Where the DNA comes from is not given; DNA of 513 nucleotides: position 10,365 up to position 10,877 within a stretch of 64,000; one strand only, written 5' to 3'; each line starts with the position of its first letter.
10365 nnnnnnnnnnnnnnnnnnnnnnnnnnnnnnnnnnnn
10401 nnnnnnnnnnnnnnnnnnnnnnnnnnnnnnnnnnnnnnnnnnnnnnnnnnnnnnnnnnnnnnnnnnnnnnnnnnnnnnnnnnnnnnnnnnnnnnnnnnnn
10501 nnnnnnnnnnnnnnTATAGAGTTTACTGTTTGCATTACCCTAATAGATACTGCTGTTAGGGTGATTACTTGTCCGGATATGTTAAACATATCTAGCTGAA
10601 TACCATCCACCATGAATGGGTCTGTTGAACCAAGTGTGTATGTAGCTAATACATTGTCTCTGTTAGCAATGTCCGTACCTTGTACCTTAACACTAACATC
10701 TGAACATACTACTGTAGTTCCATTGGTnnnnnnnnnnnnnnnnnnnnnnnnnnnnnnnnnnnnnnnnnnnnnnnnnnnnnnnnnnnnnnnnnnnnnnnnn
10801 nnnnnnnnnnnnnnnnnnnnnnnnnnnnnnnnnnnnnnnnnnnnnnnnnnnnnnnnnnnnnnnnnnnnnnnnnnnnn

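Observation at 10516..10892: About 380 bp non-coding gap with a -10-only promoter candidate upstream of the lysis cassette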

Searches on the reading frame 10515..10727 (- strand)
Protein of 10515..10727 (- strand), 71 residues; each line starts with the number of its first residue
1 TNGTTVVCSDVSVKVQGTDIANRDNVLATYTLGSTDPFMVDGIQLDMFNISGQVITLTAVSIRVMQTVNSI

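Call 74: search_protein_families(library=phrogs, proteins=[window:10515-10727:-], max_evalue=0.01)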
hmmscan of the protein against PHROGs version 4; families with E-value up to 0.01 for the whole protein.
seq(71 aa): 1 family
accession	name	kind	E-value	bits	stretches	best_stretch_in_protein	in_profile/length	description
phrog_17779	-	unknown function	5.1e-33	115.2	1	1-70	139-207/208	-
